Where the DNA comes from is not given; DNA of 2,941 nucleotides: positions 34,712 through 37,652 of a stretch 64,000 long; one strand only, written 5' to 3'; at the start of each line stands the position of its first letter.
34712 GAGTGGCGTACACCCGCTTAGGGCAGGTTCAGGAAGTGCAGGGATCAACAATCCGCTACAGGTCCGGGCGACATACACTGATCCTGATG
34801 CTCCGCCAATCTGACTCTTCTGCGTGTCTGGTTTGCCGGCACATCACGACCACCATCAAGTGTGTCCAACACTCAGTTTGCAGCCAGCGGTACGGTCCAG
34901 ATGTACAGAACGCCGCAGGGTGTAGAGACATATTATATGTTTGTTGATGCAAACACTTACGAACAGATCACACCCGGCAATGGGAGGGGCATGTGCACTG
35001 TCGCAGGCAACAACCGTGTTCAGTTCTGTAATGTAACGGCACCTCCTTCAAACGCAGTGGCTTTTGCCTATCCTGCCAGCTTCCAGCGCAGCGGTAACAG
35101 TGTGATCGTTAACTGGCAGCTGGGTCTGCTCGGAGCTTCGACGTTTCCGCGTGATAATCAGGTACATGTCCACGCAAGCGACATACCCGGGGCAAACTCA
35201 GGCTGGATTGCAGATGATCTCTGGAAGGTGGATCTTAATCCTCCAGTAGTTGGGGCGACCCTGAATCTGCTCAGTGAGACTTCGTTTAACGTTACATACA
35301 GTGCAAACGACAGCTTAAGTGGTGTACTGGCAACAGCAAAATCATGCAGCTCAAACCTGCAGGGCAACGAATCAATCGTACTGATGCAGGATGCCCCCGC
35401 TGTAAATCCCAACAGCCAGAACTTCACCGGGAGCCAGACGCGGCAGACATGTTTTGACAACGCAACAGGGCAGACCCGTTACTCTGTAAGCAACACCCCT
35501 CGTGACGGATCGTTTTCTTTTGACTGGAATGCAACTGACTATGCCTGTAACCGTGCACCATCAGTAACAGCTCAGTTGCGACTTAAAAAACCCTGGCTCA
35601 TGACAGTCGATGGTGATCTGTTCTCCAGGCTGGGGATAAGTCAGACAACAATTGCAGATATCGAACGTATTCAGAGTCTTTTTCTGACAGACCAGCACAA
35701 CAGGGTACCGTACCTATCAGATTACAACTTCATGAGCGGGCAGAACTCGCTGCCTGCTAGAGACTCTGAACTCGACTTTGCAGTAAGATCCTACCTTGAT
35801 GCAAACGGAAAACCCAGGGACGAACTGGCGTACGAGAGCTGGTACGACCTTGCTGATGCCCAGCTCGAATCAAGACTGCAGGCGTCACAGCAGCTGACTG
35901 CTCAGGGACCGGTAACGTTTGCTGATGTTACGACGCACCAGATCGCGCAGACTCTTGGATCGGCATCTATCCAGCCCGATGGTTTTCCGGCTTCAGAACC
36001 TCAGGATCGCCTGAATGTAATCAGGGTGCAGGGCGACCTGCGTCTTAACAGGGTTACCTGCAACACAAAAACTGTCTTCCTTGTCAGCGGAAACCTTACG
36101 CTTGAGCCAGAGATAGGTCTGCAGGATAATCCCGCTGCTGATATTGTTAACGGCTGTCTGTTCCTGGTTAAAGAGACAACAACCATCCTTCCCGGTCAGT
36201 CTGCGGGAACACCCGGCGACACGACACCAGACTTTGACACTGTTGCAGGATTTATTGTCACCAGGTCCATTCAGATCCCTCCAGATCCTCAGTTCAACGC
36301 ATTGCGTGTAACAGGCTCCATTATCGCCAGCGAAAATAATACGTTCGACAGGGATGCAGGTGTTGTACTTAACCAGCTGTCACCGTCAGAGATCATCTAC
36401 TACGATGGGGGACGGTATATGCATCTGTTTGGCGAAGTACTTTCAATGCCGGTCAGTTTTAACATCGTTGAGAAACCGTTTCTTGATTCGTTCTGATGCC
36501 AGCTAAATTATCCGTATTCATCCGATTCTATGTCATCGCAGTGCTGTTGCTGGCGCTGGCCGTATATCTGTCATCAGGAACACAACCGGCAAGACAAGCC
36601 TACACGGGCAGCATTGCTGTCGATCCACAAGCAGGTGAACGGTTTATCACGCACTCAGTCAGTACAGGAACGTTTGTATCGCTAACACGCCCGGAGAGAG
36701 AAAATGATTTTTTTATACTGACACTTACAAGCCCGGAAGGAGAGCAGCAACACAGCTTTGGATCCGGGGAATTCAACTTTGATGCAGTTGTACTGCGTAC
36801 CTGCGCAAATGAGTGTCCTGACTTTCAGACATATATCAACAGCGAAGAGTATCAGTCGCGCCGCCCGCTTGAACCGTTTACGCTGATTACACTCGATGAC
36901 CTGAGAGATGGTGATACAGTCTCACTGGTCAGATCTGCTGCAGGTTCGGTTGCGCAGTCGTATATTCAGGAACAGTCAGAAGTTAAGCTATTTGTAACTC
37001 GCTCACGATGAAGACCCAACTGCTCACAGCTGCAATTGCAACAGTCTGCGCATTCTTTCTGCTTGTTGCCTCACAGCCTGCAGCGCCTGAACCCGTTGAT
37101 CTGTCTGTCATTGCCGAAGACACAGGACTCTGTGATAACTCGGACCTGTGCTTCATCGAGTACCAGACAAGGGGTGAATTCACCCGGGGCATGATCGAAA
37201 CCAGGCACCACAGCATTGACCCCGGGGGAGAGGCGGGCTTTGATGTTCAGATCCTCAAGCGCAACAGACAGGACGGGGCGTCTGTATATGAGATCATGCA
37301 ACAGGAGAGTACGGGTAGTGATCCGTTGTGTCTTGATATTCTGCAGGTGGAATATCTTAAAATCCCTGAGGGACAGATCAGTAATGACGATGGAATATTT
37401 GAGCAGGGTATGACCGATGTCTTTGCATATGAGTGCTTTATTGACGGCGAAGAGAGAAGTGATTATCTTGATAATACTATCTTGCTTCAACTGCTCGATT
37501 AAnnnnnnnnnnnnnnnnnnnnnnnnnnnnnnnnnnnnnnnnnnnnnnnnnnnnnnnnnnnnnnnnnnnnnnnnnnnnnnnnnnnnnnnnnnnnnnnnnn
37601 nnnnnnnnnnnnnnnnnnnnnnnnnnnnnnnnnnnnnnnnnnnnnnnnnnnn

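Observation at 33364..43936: Eight-gene translationally coupled operon of uncharacterised secreted proteins inside the type IV pilus locus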

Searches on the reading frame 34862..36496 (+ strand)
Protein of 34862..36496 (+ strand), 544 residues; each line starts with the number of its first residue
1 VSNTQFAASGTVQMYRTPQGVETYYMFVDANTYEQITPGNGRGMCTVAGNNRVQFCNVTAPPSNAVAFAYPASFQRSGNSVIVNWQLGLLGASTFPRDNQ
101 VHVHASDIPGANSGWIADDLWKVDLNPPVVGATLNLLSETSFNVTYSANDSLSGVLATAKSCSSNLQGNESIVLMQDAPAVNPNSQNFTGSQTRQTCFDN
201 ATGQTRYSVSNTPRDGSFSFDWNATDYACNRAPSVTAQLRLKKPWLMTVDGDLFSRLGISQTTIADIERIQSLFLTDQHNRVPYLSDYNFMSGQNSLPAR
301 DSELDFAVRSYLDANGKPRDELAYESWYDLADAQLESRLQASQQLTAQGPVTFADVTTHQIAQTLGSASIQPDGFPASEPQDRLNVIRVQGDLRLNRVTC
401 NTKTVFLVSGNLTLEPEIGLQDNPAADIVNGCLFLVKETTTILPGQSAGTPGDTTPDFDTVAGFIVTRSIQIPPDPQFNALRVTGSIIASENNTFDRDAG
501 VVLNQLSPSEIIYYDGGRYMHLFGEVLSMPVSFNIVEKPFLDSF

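Call 5: search_protein_families(library=pfam, proteins=[window:34862-36496:+], max_evalue=1)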
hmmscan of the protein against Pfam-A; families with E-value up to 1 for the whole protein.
window:34862-36496:+ (544 aa): 0 families

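Call 16: find_homologous_proteins(query=window:34862-36496:+)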
Query window:34862-36496:+ (544 aa): 2 proteins with E <= 0.001 among 8000 candidates.
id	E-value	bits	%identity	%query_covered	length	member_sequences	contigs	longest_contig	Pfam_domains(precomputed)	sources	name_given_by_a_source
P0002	0.0e+0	1209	100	98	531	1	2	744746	-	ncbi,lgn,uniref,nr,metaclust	ncbi:MAG: hypothetical protein TR69_WS6001000581 [candidate division WS6 bacterium OLB20]|uniref:Unc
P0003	9.6e-109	383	39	100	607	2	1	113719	-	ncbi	ncbi:MAG: hypothetical protein ACE5DX_00475, partial [Candidatus Dojkabacteria bacterium]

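Call 17: find_encoding_contigs(protein=P0003, flank=10000, max_places=4)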
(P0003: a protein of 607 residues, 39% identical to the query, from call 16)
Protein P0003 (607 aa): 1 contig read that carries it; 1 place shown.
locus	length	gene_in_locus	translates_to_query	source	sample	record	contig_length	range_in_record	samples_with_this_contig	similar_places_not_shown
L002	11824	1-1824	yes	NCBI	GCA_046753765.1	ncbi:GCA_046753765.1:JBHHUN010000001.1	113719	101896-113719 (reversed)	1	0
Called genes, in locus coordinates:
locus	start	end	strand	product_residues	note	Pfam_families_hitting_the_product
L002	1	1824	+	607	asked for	?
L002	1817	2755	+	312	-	-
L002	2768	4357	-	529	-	PF07963:N_methyl (weak)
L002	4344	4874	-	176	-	-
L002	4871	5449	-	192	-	-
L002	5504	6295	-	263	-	PF06750:A24_N_bact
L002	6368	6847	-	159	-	PF07963:N_methyl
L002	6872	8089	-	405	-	PF28597:T2SSF_N, PF00482:T2SSF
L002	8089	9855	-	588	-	PF00437:T2SSE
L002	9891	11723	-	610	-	PF05157:MshEN, PF00437:T2SSE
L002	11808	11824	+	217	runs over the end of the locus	PF13177:DNA_pol3_delta2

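Call 21: search_protein_families(library=ncbifam, proteins=[window:34862-36496:+], max_evalue=1)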
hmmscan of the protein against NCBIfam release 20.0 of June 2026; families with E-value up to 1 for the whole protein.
window:34862-36496:+ (544 aa): 1 family
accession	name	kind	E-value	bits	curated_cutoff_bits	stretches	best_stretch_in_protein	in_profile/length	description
NF047446.1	barrel_OmpL47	domain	0.12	12.8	40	0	141-158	4-21/68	OmpL47-type beta-barrel domain-containing protein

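Call 33: search_protein_families(library=pfam, alignment_id=A1, max_evalue=0.01)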
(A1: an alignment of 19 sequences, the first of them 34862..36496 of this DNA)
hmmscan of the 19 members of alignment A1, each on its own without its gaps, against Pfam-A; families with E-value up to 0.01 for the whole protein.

A. member 1, window:34862-36496:+ (544 aa): 0 families

B. families by the number of members that match (of 19 scanned): 5 families
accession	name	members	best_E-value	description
PF17957.7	Big_7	2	1.1e-09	Bacterial Ig domain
PF00041.27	fn3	2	1.5e-05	Fibronectin type III domain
PF13731.11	WxL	1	0.0013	WxL domain surface cell wall-binding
PF24297.1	DUF7481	1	0.0037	Family of unknown function (DUF7481)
PF16139.11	DUF4847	1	0.0057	Domain of unknown function (DUF4847)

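Call 41: predict_structure(alignment_id=A1)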
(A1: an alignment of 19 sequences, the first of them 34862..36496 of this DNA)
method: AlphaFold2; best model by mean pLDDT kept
length: 544 residues; sequences in the alignment: 19
mean_pLDDT: 83.7   pTM: 0.72
mean pLDDT of the five models: 83.7, 83.6, 82.1, 79.8, 79.7
residues with pLDDT >= 90: 232; 70-90: 236; 50-70: 48; < 50: 28
segments of 3 or more residues with pLDDT < 50: 287-298, 308-310, 534-544
pLDDT, mean of each block of 10 residues (from residue 1): 65 87 88 87 86 89 91 87 88 76 76 75 84 93 96 90 92 95 93 93 94 85 93 95 86 63 77 83 65 42 55 68 88 91 92 96 90 76 89 96 95 94 87 95 77 75 93 90 88 86 89 86 79 48 41
secondary structure, 60 per line:
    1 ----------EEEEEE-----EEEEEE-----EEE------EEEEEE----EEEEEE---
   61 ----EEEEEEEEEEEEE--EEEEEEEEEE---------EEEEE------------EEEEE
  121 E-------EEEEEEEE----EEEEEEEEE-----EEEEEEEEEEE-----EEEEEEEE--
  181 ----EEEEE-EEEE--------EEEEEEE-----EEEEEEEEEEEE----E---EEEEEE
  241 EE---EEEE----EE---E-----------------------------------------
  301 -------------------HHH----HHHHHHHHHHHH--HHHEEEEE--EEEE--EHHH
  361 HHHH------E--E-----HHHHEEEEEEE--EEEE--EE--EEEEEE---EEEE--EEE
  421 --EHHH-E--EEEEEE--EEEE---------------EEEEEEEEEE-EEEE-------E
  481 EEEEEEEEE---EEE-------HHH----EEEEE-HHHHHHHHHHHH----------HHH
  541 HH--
elements in order: E11-16 E22-27 E33-35 E42-47 E52-57 E65-77 E80-89 E99-103 E116-121 E129-136 E141-149 E155-165 E171-178 E185-189 E191-194 E203-209 E215-226 E235-242 E246-249 H327-338 E344-348 E351-354 H358-364 H380-383 E384-390 E393-396 E403-408 E412-415 E418-420 E431-436 E439-442 E458-467 E469-472 E480-489 E493-495 E510-514 H516-527 H538-542

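Call 83: search_solved_structures(query=A1, max_evalue=10)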
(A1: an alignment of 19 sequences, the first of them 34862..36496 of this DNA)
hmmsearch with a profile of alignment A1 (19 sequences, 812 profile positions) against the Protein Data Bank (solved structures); distinct sequences matched with E-value up to 10: 1.
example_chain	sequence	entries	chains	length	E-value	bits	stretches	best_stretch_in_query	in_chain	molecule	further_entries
9xdc_B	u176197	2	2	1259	0.86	11.4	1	312-397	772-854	Translocation and assembly module subunit TamB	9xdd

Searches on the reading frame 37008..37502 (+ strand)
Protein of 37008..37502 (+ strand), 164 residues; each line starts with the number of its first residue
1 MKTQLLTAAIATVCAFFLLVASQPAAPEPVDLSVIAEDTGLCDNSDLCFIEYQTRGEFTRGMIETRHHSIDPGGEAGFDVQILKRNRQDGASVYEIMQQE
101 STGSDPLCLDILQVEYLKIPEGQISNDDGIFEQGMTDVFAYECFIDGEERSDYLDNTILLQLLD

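Call 5: search_protein_families(library=pfam, proteins=[window:37008-37502:+], max_evalue=1)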
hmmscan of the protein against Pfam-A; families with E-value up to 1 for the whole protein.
window:37008-37502:+ (164 aa): 1 family
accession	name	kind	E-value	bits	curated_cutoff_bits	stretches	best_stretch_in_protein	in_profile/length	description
PF18970.5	DUF5709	-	0.11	13.4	27.5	0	125-151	12-38/49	Family of unknown function (DUF5709)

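Call 21: search_protein_families(library=ncbifam, proteins=[window:37008-37502:+], max_evalue=1)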
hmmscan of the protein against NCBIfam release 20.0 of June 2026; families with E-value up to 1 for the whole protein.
window:37008-37502:+ (164 aa): 0 families
